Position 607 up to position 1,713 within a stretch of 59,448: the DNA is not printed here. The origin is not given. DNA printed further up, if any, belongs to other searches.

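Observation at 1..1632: HipA-like kinase plus DUF3037 two-gene module next to the orphan terminase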

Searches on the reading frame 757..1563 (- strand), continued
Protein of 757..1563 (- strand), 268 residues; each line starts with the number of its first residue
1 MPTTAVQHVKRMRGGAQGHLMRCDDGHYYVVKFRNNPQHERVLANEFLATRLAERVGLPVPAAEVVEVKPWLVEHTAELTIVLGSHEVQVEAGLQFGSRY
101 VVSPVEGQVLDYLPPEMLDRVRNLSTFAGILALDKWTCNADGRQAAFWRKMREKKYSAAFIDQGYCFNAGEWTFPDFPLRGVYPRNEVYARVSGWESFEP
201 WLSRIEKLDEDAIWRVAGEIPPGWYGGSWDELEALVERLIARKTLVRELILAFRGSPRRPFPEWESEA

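Call 74: search_protein_families(library=pfam, proteins=[L036:10817-11716:+, L042:10904-11716:+, L012:10882-11358:+, L049:12133-12540:-, L011:11789-12277:+, L011:12377-13003:+, L024:3029-3739:+, L036:11810-12667:+, L030:10897-11775:+], max_evalue=0.01)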
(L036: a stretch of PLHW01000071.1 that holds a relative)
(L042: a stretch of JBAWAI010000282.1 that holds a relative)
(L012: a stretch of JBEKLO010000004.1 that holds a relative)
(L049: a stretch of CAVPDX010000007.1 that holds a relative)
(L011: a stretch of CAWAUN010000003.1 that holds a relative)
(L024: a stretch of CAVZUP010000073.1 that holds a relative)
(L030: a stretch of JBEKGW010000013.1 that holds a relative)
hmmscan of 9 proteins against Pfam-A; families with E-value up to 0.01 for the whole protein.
L036:10817-11716:+ (299 aa): 2 families
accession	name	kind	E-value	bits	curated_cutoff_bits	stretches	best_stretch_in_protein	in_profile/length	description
PF00717.28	Peptidase_S24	-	6.4e-31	106.9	23.3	1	179-293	1-116/116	Peptidase S24-like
PF11236.13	DUF3037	-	2.4e-11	44.3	22.6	1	47-153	3-117/118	Protein of unknown function (DUF3037)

L042:10904-11716:+ (270 aa): 2 families
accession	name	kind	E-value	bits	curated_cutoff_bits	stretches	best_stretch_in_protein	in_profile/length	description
PF00717.28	Peptidase_S24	-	1.5e-30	105.7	23.3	1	150-264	1-116/116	Peptidase S24-like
PF11236.13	DUF3037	-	3.2e-10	40.7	22.6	1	18-124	3-117/118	Protein of unknown function (DUF3037)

L012:10882-11358:+ (158 aa): 2 families
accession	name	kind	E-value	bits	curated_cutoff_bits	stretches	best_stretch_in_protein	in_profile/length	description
PF05635.17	23S_rRNA_IVP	-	3.8e-41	140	33.8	1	5-110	1-106/106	23S rRNA-intervening sequence protein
PF22296.2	bAvd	-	0.00086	20.2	40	1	12-114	6-106/107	bAvd-like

L049:12133-12540:- (135 aa): 2 families
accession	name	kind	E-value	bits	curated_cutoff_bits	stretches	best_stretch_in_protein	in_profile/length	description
PF13470.12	PIN_3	-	3.8e-22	79.7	27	1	2-111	1-114/115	PIN domain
PF01850.27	PIN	-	7.6e-07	30.2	23.6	1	5-114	3-115/120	PIN domain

L011:11789-12277:+ (162 aa): 2 families
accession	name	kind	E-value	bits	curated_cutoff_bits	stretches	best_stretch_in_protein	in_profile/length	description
PF01972.22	SDH_protease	-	3.2e-11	43.2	31.3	1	67-156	88-173/286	ClpP-like SDH-type serine proteinase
PF25145.1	NfeD1b_N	-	7.4e-05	22.8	40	1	74-134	35-95/189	NfeD1b, N-terminal domain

L011:12377-13003:+ (208 aa): 0 families

L024:3029-3739:+ (236 aa): 0 families

L036:11810-12667:+ (285 aa): 1 family
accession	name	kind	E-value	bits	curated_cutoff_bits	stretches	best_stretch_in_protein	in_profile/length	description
PF11236.13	DUF3037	-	8.1e-10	39.4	22.6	1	50-132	27-117/118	Protein of unknown function (DUF3037)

L030:10897-11775:+ (292 aa): 1 family
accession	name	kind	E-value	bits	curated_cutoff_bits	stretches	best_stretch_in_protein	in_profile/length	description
PF11236.13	DUF3037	-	2.3e-08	34.7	22.6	1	26-132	3-117/118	Protein of unknown function (DUF3037)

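Call 77: predict_structure(alignment_id=A3)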
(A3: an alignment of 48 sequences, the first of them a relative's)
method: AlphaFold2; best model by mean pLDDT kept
length: 267 residues; sequences in the alignment: 48
mean_pLDDT: 53.3   pTM: 0.36
mean pLDDT of the five models: 53.3, 51.8, 47.4, 42.2, 41.6
residues with pLDDT >= 90: 0; 70-90: 29; 50-70: 122; < 50: 116
segments of 3 or more residues with pLDDT < 50: 1-3, 15-23, 47-49, 51-53, 91-103, 120-131, 164-179, 185-222, 226-230, 244-246, 258-262, 264-267
pLDDT, mean of each block of 10 residues (from residue 1): 52 44 54 69 55 57 79 74 69 37 56 56 43 58 62 60 45 45 49 44 40 37 49 56 52 52 45
secondary structure, 60 per line:
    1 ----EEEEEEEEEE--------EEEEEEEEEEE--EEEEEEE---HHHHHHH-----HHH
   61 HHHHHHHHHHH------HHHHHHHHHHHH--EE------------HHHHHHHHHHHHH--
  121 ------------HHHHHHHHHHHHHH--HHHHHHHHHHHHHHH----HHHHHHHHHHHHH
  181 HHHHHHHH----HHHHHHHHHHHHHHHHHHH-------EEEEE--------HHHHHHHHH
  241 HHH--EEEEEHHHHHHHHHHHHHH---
elements in order: E5-14 E23-33 E36-42 H46-52 H58-71 H78-89 H106-118 H133-146 H149-163 H168-188 H193-211 E219-223 H232-243 E246-250 H251-264

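Call 78: predict_structure(alignment_id=A4)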
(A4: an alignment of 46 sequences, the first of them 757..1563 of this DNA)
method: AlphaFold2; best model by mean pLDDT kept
length: 268 residues; sequences in the alignment: 46
mean_pLDDT: 68.9   pTM: 0.67
mean pLDDT of the five models: 68.9, 65.4, 63.0, 61.5, 56.1
residues with pLDDT >= 90: 32; 70-90: 116; 50-70: 54; < 50: 66
segments of 3 or more residues with pLDDT < 50: 103-121, 140-146, 159-173, 177-191, 260-268
pLDDT, mean of each block of 10 residues (from residue 1): 86 69 86 80 77 79 82 91 82 82 42 44 63 67 50 59 38 46 40 63 88 91 76 87 81 62 42
secondary structure, 60 per line:
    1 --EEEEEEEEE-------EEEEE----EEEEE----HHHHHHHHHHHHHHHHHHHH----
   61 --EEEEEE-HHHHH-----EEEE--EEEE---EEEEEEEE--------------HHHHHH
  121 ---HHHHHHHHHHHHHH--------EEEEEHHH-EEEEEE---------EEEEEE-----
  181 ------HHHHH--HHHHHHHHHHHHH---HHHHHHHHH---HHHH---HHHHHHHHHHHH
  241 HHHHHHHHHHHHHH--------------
elements in order: E3-11 E19-23 E28-32 H37-56 E63-68 H70-74 E80-83 E86-89 E93-100 H115-120 H124-137 E146-150 E155-160 E170-175 H187-191 H194-206 H210-218 H222-225 H229-254

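Call 80: fold_search(model_id=the predicted structure, library=pdb)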
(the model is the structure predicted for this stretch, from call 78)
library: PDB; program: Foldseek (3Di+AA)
matches with E <= 10: 420; with E <= 0.001: 2
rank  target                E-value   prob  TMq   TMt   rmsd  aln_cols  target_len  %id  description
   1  4kqb_B                2.0e-04  1.00  0.38  0.27  13.6       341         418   11  crystal structure of the Golgi casein kinase with Mn/ADP bound (released 2013-06-26)
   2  3akk_C                4.8e-04  1.00  0.42  0.40  14.8       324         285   12  Crystal structure of A Helicobacter pylori proinflammatory kinase CtkA (released 2010-12-01)
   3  3akk_A                1.2e-03  0.98  0.36  0.33  13.0       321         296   12  Crystal structure of A Helicobacter pylori proinflammatory kinase CtkA (released 2010-12-01)
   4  4kqb_A                1.2e-03  0.97  0.37  0.27  13.0       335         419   10  crystal structure of the Golgi casein kinase with Mn/ADP bound (released 2013-06-26)
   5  4hnd_A                1.4e-03  1.00  0.43  0.35  12.5       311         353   15  Crystal structure of the catalytic domain of Selenomethionine substituted human PI4KIIalpha in complex with ADP (released 2014-04-09)
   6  4kqa_B                2.2e-03  0.93  0.34  0.24  13.7       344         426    8  Crystal structure of the golgi casein kinase (released 2013-06-26)
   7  3akl_C                3.0e-03  0.99  0.40  0.39  13.2       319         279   13  Crystal structure of A Helicobacter pylori proinflammatory kinase CtkA (released 2010-12-01)
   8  5wrr_B                3.1e-03  0.95  0.38  0.26  13.2       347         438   12  Crystal structure of Fam20A (released 2017-05-03)
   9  4kqa_A                3.3e-03  0.89  0.33  0.24  13.7       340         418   10  Crystal structure of the golgi casein kinase (released 2013-06-26)
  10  3akl_A                4.1e-03  0.97  0.37  0.36  12.4       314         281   11  Crystal structure of A Helicobacter pylori proinflammatory kinase CtkA (released 2010-12-01)
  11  4kqa_D                4.6e-03  0.91  0.36  0.27  13.0       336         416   12  Crystal structure of the golgi casein kinase (released 2013-06-26)
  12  5wrr_A                5.2e-03  0.93  0.37  0.26  13.5       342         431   12  Crystal structure of Fam20A (released 2017-05-03)
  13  4kqa_C                7.6e-03  0.91  0.38  0.27  13.4       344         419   12  Crystal structure of the golgi casein kinase (released 2013-06-26)
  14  5yh0_B                2.1e-02  0.80  0.38  0.30  12.3       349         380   11  The structure of DrFam20C1 (released 2018-04-11)
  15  5yh0_C                2.3e-02  0.82  0.39  0.29  11.7       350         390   12  The structure of DrFam20C1 (released 2018-04-11)
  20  3fbr_A                4.0e-02  0.84  0.33  0.22  13.3       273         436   15  structure of HipA-amppnp-peptide (released 2009-02-10)
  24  7ab4_F                6.6e-02  0.21  0.24  0.20  18.1       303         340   15  Crystal structure of the Escherichia coli toxin-antitoxin system HipBST (HipT S59A) (released 2022-01-12)
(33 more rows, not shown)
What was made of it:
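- Closest known: Canonical HipBA type II toxin-antitoxin system. Same: Foldseek gives weak hits to HipA 3fbr and HipT 7ab4 (call 80).
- The model has a kinase-like fold (call 80).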

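Call 81: search_solved_structures(query=A1, max_evalue=10, show_alignments=3)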
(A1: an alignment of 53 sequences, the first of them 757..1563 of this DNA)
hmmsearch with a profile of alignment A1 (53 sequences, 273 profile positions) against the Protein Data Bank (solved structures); distinct sequences matched with E-value up to 10: 13.
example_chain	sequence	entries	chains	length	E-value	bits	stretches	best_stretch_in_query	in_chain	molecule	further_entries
6gdt_A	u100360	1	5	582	0.15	14.2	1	116-154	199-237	Endoglucanase-related protein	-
3akj_A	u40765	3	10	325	0.21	13.8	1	26-168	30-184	CtkA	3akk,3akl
7ji4_A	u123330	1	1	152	0.38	13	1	101-169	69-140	KdpD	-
4pu3_A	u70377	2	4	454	0.4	12.9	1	30-68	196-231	Toxin-antitoxin system toxin HipA family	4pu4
4pu5_A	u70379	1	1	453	0.4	12.9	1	30-68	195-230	Toxin-antitoxin system toxin HipA family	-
4yg7_D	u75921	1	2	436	1.5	11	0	45-69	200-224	Serine/threonine-protein kinase HipA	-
3fbr_A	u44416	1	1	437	1.5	11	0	45-69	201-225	Serine/threonine-protein kinase toxin HipA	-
3tpb_A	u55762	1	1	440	1.5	11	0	45-69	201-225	Serine/threonine-protein kinase HipA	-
3hzi_A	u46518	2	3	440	1.5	11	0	45-69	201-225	Protein hipA | Serine/threonine-protein kinase HipA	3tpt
3dnt_A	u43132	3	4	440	1.6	11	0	45-69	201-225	Protein hipA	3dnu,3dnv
3tpd_A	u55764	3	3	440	1.6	10.9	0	45-69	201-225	Serine/threonine-protein kinase HipA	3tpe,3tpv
5k98_A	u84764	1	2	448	1.6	10.9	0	45-69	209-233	Serine/threonine-protein kinase HipA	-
2wiu_A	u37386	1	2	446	1.6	10.9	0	45-69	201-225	PROTEIN HIPA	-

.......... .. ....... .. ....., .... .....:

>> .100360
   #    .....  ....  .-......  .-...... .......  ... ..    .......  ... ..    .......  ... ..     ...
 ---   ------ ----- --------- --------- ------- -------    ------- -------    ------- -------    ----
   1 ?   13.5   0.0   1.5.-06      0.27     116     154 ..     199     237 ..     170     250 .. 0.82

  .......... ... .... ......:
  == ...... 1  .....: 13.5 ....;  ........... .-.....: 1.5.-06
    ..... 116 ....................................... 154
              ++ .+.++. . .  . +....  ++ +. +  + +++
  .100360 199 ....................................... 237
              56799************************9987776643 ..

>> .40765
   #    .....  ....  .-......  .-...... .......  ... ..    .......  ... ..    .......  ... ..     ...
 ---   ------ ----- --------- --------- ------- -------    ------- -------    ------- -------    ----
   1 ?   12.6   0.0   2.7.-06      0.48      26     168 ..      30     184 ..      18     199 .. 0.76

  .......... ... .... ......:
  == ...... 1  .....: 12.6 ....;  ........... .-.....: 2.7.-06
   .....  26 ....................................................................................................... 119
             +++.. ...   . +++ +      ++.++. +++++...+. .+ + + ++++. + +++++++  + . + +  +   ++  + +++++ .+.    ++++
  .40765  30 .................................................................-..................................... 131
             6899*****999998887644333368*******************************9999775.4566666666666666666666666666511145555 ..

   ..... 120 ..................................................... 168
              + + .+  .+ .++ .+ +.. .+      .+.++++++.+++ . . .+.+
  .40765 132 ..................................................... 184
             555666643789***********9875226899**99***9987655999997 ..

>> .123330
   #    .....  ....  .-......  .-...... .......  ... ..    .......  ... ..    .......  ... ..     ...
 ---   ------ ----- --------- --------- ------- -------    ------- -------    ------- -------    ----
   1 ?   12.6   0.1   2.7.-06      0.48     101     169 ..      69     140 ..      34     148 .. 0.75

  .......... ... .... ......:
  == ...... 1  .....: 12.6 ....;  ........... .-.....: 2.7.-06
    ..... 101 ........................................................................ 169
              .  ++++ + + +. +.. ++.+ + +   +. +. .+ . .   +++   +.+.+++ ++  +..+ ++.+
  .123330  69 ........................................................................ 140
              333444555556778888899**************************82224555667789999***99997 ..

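Call 82: search_solved_structures(query=A3, max_evalue=10, show_alignments=2)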
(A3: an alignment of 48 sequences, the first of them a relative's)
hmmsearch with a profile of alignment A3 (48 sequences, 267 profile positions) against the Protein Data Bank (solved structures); distinct sequences matched with E-value up to 10: 0.

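Call 87: fold_search(model_id=the predicted structure, library=viral)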
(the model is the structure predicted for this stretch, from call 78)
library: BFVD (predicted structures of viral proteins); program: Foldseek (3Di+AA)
matches with E <= 10: 355; with E <= 0.001: 4
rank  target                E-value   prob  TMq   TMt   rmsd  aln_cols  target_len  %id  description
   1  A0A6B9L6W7            2.8e-05  1.00  0.45  0.12  10.4       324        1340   13  ADP-ribosyltransferase [Mycobacterium phage Onyinye]
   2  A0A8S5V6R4            4.4e-04  0.99  0.34  0.33  11.4       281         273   14  Transferase [Myoviridae sp. ctRci5]
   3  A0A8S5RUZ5            5.5e-04  0.98  0.28  0.11  15.9       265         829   15  (no name in the UniProt tables at hand)
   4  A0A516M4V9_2          9.6e-04  1.00  0.39  0.12  14.6       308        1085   17  (no name in the UniProt tables at hand)
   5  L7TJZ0                1.1e-03  0.99  0.35  0.21  12.9       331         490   14  PI3K/PI4K catalytic domain-containing protein [Halorubrum sodomense tailed virus 2]
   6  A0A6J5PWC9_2          1.3e-03  0.97  0.33  0.11  11.9       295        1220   14  ADP ribosyltransferase [uncultured Caudovirales phage]
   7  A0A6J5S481            2.1e-03  0.94  0.29  0.09  11.8       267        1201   16  Phage portal protein, HK97 [uncultured Caudovirales phage]
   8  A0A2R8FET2            1.6e-02  0.35  0.22  0.25  18.8       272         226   14  Serine/Threonine protein kinase [Cedratvirus Zaza IHUMI]
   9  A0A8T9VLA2            2.4e-02  0.97  0.43  0.21   9.2       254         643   10  (no name in the UniProt tables at hand)
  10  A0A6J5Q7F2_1          3.5e-02  0.85  0.22  0.10   7.4       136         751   18  Nudix_Hydrolase domain containing protein [uncultured Caudovirales phage]
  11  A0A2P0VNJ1            9.0e-02  0.28  0.29  0.24  18.8       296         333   13  Serine/threonine-protein kinase [Tetraselmis virus 1]
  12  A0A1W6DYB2            9.5e-02  0.07  0.13  0.06  18.6       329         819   10  Uncharacterized protein [Aeromonas phage phiA8-29]
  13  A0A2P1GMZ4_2          1.0e-01  0.12  0.21  0.06  17.6       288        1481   12  Replicase polyprotein 1ab [Hainan hebius popei torovirus]
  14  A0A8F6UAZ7            1.6e-01  0.12  0.21  0.16  20.2       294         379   12  Putative phosphotransferase [Rhinella marina erythrocytic-like virus]
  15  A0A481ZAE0            1.7e-01  0.18  0.26  0.23  15.9       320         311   10  Protein kinase [Pithovirus LCPAC302]
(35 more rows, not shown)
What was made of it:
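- Foldseek against BFVD gives its best (weak) hits to kinase-like domains inside very large phage proteins annotated as ADP-ribosyltransferase or portal fusions (call 87).
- Tried and rejected: Foldseek hits were weak (TM up to 0.43) (calls 78, 80, 87).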

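Call 92: search_protein_families(library=pfam, proteins=[L047:11380-11838:+, L030:11290-11775:+, L085:11200-11694:+], max_evalue=10)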
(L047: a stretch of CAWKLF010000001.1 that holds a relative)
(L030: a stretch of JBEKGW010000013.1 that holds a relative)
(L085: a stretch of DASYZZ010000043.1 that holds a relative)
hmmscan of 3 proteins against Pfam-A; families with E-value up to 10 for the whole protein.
L047:11380-11838:+ (152 aa): 0 families

L030:11290-11775:+ (161 aa): 0 families

L085:11200-11694:+ (164 aa): 1 family
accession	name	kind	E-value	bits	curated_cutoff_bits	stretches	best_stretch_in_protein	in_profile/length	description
PF05619.16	DUF787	-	0.33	10.5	25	1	55-121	183-244/369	Borrelia burgdorferi protein of unknown function (DUF787)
